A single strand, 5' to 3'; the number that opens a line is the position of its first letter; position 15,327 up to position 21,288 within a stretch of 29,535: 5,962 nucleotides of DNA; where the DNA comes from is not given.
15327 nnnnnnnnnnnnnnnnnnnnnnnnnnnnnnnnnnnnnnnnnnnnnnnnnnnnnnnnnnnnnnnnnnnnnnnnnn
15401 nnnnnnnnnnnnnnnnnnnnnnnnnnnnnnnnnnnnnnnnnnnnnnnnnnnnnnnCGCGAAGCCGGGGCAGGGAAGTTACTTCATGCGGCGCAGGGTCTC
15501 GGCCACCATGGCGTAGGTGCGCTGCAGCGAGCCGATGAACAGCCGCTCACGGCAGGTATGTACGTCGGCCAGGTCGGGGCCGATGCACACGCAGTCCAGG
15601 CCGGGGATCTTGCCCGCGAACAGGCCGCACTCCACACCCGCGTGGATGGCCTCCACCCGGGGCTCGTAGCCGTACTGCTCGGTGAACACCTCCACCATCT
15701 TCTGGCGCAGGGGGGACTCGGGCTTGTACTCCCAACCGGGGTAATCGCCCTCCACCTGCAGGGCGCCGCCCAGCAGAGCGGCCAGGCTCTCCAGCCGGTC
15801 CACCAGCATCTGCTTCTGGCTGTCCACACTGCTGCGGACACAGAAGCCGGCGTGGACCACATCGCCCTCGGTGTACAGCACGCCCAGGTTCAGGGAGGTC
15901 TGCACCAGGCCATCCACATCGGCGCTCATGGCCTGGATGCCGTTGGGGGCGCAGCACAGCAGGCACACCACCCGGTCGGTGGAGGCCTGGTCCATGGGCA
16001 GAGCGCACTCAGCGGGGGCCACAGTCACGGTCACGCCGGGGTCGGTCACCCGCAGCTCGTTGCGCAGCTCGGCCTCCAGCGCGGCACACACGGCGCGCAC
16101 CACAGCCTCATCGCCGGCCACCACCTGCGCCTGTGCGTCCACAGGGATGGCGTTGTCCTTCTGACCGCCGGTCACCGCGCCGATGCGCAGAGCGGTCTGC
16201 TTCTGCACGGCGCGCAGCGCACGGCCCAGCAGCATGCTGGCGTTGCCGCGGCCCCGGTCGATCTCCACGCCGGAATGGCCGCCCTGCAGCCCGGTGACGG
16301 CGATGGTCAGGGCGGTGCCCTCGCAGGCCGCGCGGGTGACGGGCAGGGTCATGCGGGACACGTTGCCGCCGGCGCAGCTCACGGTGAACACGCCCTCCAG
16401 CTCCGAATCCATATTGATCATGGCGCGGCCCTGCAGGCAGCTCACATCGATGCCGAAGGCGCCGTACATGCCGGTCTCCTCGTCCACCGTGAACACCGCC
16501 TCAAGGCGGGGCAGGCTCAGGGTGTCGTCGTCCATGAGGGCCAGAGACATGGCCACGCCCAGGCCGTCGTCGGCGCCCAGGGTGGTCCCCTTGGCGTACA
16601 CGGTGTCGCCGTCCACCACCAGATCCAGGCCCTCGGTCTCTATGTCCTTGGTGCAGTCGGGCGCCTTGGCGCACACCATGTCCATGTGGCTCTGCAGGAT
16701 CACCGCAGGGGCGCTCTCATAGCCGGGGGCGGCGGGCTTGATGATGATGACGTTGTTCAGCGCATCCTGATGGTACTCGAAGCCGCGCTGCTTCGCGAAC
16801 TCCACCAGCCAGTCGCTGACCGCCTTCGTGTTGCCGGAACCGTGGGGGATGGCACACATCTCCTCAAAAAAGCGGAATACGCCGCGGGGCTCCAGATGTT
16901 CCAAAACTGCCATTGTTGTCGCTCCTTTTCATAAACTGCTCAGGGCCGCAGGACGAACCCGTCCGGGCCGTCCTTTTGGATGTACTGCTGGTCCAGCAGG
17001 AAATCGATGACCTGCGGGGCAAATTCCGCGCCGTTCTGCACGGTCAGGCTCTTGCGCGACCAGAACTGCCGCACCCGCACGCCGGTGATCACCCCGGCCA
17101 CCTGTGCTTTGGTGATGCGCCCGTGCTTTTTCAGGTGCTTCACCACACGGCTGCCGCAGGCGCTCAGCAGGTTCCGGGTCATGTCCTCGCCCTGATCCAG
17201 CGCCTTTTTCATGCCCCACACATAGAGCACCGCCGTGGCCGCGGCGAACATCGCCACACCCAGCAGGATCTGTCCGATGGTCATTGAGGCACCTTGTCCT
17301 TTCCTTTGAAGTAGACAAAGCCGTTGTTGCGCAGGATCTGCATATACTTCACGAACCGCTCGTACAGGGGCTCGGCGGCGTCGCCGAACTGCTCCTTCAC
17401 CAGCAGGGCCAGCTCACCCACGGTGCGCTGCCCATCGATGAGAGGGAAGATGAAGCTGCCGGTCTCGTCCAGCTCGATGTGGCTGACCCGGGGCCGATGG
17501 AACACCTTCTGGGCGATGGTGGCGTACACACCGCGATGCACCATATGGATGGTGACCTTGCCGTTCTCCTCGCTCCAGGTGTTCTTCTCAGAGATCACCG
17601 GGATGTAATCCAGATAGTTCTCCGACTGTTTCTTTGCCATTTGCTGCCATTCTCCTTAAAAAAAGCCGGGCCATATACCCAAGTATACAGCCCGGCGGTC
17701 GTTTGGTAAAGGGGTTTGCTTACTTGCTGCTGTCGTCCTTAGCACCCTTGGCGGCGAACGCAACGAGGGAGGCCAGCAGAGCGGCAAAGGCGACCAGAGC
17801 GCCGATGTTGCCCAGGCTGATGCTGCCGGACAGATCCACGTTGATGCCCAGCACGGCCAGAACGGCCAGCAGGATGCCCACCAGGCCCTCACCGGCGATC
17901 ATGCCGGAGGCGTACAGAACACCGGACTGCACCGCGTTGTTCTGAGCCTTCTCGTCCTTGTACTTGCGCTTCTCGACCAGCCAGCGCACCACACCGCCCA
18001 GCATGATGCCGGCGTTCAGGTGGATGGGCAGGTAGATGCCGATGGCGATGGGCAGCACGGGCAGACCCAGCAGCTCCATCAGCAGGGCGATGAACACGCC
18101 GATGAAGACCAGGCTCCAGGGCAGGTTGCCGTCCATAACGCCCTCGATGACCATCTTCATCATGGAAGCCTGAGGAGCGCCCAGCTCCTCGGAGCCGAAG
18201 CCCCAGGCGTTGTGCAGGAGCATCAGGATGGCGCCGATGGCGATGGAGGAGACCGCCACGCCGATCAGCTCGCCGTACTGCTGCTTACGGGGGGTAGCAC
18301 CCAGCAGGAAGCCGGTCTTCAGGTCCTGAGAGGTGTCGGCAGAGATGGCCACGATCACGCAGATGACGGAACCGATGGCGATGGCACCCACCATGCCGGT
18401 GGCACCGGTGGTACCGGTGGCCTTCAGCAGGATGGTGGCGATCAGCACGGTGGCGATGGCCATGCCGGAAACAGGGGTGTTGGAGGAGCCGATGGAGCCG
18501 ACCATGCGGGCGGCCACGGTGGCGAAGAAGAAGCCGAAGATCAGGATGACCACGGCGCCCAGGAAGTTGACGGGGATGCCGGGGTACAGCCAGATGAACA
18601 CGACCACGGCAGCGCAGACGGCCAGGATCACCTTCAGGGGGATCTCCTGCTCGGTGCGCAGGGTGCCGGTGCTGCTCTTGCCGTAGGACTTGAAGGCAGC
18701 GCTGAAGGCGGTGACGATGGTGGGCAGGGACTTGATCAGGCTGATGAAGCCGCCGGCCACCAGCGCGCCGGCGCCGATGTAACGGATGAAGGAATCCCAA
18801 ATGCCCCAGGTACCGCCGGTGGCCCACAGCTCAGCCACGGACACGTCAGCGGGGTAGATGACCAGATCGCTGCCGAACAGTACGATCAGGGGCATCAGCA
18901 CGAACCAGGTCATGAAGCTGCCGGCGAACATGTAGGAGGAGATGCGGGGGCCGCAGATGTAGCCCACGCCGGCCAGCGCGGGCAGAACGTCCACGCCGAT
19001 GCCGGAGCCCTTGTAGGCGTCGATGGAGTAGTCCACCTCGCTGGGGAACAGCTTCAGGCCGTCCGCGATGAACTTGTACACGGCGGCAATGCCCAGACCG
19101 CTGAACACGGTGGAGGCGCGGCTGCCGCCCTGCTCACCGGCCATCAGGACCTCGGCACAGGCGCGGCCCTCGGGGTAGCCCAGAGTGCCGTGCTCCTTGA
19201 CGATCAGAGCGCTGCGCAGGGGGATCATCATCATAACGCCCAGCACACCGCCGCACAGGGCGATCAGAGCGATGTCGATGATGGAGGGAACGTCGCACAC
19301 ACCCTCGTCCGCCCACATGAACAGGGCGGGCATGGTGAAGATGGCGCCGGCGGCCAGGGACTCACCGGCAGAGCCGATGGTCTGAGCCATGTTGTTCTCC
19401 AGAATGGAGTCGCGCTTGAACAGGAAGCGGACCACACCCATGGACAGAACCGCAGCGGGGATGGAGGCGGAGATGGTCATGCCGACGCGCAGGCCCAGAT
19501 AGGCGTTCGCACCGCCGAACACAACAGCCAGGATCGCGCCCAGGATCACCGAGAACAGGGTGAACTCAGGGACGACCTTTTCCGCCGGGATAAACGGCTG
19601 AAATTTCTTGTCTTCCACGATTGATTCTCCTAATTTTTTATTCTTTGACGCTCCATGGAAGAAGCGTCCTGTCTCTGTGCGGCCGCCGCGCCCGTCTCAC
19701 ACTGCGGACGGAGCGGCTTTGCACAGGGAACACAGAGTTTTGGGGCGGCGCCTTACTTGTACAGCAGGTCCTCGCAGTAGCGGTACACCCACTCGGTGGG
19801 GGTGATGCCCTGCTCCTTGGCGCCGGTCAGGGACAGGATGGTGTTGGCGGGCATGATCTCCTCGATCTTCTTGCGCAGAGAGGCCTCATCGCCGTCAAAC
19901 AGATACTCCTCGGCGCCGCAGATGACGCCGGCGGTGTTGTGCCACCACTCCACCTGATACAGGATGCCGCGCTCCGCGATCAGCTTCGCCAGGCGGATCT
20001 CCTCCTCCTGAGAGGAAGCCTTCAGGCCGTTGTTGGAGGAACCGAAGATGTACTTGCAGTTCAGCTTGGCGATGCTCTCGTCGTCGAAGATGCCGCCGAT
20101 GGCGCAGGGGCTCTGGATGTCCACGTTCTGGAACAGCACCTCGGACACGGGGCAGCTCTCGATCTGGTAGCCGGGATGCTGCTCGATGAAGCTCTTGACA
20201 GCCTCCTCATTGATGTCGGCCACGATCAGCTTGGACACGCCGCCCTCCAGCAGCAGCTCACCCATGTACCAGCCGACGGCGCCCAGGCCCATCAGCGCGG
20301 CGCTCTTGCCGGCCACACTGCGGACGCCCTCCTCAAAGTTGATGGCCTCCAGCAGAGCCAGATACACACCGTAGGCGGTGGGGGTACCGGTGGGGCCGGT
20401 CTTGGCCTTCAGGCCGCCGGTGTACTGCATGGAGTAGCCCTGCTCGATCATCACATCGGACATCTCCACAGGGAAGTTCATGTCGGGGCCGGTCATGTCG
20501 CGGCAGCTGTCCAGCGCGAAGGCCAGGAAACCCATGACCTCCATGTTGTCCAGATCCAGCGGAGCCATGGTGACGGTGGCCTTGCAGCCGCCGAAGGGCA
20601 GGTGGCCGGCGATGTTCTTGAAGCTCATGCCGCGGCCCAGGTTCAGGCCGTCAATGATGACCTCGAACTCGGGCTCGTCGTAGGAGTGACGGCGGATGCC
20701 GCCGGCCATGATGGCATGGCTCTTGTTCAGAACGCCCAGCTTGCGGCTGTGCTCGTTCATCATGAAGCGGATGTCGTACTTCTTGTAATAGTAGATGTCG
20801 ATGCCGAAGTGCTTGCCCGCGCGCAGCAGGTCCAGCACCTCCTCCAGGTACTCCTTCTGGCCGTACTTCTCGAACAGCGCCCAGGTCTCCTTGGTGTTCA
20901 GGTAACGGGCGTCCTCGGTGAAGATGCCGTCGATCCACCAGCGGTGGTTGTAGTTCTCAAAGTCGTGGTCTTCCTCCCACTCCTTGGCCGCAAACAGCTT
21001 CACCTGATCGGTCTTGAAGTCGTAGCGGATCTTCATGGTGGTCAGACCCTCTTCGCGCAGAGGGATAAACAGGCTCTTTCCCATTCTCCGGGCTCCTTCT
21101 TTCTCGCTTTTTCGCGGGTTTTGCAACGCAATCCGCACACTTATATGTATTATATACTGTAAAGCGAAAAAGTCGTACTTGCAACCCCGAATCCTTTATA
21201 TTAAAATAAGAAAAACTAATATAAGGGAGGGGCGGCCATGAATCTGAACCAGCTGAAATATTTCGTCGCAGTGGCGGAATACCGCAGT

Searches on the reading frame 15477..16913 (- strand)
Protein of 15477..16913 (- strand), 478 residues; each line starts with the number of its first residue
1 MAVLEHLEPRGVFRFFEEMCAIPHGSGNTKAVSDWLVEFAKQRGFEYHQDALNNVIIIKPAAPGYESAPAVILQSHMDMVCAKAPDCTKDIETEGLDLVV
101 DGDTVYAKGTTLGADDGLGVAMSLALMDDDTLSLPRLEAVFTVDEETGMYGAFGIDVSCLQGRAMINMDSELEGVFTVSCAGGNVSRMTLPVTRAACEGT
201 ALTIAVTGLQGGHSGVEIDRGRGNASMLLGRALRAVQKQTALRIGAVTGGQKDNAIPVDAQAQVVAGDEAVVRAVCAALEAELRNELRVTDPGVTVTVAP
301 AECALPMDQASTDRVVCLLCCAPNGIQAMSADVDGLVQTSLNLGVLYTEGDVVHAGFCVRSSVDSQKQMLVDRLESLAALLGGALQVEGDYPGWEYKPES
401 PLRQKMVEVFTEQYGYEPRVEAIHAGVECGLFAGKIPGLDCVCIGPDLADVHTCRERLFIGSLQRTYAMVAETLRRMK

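Call 27: search_protein_families(library=pfam, proteins=[window:15477-16913:-], max_evalue=0.01)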
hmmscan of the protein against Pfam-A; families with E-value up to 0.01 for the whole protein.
window:15477-16913:- (478 aa): 2 families
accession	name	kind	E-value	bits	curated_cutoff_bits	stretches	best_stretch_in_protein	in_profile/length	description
PF01546.33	Peptidase_M20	-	1.6e-10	41.7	24.6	1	72-475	1-205/206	Peptidase family M20/M25/M40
PF07687.19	M20_dimer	-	6.3e-06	26.5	21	1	205-286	2-102/107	Peptidase dimerisation domain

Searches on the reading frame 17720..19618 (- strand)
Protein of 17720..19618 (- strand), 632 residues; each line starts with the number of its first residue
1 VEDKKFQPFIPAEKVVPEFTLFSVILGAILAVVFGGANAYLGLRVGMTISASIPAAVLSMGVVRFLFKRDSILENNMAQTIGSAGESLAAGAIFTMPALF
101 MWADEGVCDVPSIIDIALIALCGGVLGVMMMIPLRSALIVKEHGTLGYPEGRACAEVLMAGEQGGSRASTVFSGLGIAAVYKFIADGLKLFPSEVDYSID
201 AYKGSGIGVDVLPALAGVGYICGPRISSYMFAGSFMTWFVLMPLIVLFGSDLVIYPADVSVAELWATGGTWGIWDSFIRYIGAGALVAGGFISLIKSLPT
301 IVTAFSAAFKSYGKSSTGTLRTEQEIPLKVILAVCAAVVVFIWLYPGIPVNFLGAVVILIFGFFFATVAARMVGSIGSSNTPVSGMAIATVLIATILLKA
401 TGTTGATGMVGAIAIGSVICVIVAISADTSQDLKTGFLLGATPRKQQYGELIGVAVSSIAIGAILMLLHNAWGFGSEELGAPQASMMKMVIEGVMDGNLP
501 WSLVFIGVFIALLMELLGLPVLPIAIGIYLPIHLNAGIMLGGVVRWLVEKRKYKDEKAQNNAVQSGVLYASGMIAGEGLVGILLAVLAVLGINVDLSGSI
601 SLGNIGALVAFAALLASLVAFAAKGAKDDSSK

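Call 27: search_protein_families(library=pfam, proteins=[window:17720-19618:-], max_evalue=0.01)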
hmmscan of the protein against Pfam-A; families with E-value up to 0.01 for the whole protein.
window:17720-19618:- (632 aa): 2 families
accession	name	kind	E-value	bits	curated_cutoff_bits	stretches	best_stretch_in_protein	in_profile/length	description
PF03169.20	OPT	-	2.5e-93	314.3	25.8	1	18-587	1-622/623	OPT oligopeptide transporter protein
PF05552.17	MS_channel_1st_1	-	0.0035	17.6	22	1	351-374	16-39/50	Mechanosensitive ion channel, conserved TM helix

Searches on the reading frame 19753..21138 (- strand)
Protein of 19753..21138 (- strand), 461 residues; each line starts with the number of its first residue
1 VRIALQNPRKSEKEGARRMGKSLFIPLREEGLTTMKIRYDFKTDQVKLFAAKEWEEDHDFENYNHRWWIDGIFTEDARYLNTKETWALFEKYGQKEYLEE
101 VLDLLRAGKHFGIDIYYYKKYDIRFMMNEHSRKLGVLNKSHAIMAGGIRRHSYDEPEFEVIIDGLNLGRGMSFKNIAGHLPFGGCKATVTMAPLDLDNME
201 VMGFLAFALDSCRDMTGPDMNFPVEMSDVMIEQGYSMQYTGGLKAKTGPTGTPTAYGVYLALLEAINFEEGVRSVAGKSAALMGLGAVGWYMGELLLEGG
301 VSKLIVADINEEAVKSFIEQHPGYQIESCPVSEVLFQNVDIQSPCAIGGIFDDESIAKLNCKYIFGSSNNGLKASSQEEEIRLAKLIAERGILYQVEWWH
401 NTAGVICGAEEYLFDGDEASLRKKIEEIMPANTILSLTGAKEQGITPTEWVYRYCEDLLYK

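Call 27: search_protein_families(library=pfam, proteins=[window:19753-21138:-], max_evalue=0.01)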
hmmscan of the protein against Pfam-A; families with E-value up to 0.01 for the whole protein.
window:19753-21138:- (461 aa): 2 families
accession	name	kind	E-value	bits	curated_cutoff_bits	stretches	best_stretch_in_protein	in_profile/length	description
PF02812.23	ELFV_dehydrog_N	-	1.8e-07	31.4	25.3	1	143-224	34-110/129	Glu/Leu/Phe/Val dehydrogenase, dimerisation domain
PF00208.27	ELFV_dehydrog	-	4.3e-07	30.3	23.4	1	314-443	86-217/241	Glutamate/Leucine/Phenylalanine/Valine dehydrogenase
